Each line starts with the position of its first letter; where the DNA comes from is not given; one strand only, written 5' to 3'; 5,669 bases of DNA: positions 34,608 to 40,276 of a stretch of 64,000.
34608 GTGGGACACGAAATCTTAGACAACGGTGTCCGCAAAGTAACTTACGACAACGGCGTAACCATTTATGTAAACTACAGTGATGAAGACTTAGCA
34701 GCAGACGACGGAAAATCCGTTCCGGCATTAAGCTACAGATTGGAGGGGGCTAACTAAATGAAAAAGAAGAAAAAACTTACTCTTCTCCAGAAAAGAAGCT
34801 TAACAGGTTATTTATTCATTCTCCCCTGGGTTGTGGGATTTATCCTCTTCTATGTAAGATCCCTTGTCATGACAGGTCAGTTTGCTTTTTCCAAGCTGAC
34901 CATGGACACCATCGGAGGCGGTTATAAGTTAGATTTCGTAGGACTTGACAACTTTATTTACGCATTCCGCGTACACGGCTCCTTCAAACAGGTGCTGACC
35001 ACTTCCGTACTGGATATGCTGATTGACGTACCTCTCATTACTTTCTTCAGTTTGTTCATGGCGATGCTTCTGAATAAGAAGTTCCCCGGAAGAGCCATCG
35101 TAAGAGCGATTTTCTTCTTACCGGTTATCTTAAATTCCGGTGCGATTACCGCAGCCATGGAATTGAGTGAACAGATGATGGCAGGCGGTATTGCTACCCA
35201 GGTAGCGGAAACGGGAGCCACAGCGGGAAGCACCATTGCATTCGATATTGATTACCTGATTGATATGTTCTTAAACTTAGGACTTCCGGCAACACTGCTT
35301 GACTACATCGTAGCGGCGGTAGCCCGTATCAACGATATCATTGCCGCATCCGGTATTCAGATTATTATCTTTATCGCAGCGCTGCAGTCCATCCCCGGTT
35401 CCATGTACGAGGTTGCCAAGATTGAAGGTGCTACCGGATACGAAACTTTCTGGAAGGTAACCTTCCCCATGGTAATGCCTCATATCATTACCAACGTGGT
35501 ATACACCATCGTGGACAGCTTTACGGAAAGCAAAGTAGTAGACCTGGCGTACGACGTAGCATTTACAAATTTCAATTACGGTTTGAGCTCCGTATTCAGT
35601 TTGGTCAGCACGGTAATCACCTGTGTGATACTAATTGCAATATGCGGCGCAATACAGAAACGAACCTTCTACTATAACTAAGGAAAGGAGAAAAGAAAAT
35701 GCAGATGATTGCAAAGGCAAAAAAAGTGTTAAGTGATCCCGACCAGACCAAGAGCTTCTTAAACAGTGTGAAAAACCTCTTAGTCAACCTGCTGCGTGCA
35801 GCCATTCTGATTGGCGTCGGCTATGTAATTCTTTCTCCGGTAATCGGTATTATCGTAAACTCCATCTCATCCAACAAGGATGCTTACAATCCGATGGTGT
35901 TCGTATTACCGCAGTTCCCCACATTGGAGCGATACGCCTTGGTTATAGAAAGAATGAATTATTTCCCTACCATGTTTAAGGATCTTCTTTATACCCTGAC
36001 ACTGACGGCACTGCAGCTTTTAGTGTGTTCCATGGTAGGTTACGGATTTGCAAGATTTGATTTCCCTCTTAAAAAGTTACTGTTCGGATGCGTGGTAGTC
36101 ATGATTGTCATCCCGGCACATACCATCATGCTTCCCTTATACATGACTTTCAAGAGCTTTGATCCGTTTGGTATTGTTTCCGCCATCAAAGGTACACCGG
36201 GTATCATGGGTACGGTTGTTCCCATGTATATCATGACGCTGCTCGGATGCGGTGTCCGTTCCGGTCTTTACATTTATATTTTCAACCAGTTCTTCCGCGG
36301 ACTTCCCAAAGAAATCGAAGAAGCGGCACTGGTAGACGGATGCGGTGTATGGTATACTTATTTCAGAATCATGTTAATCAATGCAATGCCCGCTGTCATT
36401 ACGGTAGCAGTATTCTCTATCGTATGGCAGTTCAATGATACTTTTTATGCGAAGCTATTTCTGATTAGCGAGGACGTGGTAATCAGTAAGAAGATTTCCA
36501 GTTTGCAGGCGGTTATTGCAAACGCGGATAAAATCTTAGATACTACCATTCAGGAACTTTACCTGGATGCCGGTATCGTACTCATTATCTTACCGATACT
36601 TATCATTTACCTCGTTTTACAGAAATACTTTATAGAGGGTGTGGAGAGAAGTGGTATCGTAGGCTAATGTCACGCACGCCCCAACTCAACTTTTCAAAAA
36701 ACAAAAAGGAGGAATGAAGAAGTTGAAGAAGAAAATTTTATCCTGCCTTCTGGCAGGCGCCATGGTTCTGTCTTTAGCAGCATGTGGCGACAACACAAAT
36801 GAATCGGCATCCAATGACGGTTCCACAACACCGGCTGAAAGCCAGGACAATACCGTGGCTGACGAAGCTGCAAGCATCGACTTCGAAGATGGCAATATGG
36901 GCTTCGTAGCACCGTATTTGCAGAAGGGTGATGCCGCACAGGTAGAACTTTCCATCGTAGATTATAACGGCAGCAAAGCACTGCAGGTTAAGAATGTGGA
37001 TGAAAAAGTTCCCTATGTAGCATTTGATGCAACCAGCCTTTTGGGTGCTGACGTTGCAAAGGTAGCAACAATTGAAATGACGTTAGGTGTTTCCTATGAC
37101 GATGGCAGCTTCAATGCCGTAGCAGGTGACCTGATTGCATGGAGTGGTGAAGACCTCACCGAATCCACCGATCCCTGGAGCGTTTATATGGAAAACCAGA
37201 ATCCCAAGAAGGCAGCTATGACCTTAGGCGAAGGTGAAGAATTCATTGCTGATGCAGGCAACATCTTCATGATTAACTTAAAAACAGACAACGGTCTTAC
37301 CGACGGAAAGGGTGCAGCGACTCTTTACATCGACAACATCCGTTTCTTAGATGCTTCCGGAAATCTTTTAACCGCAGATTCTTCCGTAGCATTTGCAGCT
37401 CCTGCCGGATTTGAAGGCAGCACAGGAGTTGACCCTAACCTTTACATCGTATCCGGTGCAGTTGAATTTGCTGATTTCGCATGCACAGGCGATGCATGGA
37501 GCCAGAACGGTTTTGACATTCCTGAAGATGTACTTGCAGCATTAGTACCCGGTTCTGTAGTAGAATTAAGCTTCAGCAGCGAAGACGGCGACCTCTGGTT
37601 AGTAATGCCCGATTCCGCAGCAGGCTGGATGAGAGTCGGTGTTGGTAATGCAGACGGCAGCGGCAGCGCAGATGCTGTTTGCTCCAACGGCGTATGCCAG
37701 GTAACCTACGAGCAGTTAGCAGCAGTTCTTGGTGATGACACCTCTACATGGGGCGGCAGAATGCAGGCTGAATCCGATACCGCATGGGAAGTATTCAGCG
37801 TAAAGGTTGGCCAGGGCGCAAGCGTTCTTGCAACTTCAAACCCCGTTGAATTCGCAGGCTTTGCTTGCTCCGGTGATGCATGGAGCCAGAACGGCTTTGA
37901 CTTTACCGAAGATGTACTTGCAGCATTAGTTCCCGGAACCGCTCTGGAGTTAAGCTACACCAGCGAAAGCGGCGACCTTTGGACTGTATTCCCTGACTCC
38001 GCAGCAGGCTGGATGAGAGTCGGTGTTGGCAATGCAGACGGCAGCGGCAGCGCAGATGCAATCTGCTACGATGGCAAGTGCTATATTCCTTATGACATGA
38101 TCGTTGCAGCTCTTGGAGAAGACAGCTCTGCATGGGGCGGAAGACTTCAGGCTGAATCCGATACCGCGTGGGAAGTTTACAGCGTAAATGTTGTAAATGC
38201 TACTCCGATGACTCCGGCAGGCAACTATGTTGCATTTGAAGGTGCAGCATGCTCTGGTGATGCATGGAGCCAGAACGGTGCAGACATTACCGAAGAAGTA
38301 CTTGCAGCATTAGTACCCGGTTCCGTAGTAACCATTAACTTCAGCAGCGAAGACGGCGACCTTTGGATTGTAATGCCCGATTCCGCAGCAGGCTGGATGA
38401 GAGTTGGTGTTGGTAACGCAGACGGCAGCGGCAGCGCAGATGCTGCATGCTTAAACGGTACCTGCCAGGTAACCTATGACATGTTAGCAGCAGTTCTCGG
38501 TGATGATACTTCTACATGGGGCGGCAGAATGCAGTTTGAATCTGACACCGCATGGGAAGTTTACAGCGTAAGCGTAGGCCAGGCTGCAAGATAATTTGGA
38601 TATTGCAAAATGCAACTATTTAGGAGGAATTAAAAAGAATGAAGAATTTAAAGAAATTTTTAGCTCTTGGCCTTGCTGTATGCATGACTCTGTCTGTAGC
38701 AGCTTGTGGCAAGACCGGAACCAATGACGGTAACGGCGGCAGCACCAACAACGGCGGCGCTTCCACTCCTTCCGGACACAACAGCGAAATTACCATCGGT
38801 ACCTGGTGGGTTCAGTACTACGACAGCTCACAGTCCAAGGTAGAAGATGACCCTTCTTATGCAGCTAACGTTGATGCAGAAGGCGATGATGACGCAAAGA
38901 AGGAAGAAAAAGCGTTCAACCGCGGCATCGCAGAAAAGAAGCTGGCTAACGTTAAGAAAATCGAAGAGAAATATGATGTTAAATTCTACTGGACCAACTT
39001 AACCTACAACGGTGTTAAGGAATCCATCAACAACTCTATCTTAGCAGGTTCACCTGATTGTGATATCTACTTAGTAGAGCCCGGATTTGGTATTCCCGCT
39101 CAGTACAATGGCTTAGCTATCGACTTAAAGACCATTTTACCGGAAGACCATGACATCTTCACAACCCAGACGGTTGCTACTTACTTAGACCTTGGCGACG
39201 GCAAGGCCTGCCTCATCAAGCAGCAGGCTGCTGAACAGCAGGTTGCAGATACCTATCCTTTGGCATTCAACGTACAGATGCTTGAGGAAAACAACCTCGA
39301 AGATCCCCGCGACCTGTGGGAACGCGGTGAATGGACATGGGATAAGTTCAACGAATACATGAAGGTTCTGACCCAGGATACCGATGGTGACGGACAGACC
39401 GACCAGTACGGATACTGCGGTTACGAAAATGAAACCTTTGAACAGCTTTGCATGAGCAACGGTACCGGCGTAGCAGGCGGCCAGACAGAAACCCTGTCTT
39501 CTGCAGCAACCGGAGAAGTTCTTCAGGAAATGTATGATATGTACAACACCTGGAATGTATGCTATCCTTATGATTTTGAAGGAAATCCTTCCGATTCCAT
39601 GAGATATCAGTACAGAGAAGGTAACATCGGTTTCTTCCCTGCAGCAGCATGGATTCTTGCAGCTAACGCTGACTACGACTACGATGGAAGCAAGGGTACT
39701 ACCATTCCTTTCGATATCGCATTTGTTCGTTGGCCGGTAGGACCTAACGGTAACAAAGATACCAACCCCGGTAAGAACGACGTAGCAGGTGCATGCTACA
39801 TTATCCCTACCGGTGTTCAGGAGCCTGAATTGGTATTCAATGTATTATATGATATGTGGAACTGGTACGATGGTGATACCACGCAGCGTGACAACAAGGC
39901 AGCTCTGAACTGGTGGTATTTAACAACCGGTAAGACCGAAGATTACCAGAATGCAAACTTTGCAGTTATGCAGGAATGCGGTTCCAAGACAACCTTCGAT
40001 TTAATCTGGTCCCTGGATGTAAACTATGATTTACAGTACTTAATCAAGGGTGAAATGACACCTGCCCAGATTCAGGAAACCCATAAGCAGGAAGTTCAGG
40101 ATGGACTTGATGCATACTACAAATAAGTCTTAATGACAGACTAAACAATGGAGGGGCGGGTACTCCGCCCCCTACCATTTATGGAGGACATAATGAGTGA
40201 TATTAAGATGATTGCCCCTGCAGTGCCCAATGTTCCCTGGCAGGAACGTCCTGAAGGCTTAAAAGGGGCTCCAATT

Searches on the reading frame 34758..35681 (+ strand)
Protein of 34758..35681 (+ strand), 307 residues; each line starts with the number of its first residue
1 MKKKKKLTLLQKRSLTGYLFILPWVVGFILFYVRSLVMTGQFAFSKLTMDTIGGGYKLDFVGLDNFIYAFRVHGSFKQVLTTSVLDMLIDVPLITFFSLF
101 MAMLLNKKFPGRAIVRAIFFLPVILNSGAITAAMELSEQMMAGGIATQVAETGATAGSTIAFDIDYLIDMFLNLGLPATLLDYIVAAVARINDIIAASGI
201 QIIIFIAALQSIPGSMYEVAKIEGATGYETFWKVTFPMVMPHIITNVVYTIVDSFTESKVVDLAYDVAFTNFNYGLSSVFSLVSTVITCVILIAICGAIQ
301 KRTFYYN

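Call 3: search_protein_families(library=pfam, proteins=[window:34758-35681:+], max_evalue=0.01)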
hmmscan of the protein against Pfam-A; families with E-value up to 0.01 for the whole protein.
window:34758-35681:+ (307 aa): 1 family
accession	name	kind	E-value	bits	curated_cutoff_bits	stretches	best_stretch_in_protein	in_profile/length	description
PF00528.27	BPD_transp_1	-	1.5e-07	31.7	26.4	1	119-296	43-167/184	Binding-protein-dependent transport system inner membrane component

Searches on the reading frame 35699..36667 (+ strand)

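Call 3: search_protein_families(library=pfam, proteins=[window:35699-36667:+], max_evalue=0.01)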
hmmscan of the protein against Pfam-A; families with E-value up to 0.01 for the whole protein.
window:35699-36667:+ (322 aa): 1 family
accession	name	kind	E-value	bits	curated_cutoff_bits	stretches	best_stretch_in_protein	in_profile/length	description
PF00528.27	BPD_transp_1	-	2.8e-16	60.2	26.4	1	112-314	3-181/184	Binding-protein-dependent transport system inner membrane component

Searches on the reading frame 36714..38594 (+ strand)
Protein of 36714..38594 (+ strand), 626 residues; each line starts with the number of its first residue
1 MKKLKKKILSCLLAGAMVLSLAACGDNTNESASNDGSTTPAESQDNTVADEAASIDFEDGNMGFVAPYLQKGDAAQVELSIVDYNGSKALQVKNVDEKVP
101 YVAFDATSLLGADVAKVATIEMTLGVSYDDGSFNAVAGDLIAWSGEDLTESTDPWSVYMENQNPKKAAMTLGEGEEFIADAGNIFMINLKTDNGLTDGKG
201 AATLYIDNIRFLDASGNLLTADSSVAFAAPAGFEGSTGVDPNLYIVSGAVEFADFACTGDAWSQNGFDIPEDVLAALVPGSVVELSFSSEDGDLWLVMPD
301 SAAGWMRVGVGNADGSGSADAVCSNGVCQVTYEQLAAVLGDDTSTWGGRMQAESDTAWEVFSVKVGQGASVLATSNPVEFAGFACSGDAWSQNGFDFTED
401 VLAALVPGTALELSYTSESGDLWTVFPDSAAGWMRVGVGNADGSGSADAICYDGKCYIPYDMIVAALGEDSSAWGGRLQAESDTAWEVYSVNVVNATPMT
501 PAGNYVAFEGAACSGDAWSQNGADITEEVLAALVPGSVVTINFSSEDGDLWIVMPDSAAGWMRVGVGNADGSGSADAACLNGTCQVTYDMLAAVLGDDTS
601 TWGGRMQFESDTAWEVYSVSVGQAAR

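Call 3: search_protein_families(library=pfam, proteins=[window:36714-38594:+], max_evalue=0.01)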
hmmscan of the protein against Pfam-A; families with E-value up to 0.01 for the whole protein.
window:36714-38594:+ (626 aa): 1 family
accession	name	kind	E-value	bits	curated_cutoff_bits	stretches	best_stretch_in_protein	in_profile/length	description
PF18259.7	CBM65_1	-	5.7e-74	245.9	25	3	508-619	1-113/113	Carbohydrate binding module 65 domain 1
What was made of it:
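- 36714..38594 (+): Lipoprotein with three CBM65 modules, a surface glycan-binding protein. It is present only in mannan-type cassettes. Pfam CBM65_1 x3, E = 6e-74 (call 3).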

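Call 14: search_protein_families(library=ncbifam, proteins=[window:36714-38594:+], max_evalue=0.01)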
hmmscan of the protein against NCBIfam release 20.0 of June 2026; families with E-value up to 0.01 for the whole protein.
window:36714-38594:+ (626 aa): 3 families
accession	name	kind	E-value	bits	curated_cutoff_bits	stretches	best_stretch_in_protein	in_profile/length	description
NF033767.0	exosort_XrtS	exception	0.00046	20.2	145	0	368-401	101-134/155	exosortase S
NF045774.1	cytochro_C551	exception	0.0039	17.2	118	1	5-50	2-47/110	cytochrome c551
NF050142.1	PG1828_fam_lipo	equivalog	0.0075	17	50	0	6-53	2-46/59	PG1828 family lipoprotein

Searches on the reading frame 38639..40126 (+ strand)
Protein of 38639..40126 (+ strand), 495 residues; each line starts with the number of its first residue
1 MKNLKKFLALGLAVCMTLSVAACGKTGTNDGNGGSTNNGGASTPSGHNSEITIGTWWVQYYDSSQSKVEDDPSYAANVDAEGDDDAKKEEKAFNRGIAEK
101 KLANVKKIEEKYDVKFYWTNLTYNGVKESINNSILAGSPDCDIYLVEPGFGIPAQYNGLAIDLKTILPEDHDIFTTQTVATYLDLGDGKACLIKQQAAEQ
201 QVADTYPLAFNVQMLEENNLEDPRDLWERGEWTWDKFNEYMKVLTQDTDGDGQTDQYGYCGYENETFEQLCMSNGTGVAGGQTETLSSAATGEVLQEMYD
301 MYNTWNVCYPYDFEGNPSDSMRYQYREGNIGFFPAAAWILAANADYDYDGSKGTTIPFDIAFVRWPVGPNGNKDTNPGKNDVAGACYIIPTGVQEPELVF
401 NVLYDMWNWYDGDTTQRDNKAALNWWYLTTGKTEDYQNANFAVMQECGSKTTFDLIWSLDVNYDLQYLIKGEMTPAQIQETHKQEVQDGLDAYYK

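Call 7: search_protein_families(library=pfam, proteins=[window:38639-40126:+], max_evalue=0.001)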
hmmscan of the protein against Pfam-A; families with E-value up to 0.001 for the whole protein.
window:38639-40126:+ (495 aa): 0 families

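Call 14: search_protein_families(library=ncbifam, proteins=[window:38639-40126:+], max_evalue=0.01)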
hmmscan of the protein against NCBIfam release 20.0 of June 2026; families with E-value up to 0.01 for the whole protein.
window:38639-40126:+ (495 aa): 0 families

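Call 32: search_solved_structures(query=window:38639-40123:+, max_evalue=0.1)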
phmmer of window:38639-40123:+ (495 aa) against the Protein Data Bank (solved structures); distinct sequences matched with E-value up to 0.1: 1.
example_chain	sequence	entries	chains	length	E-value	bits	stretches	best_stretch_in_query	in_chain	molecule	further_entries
6rjy_A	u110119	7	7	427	5.1e-11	45.3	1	206-378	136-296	Arabino-oligosaccharids-binding protein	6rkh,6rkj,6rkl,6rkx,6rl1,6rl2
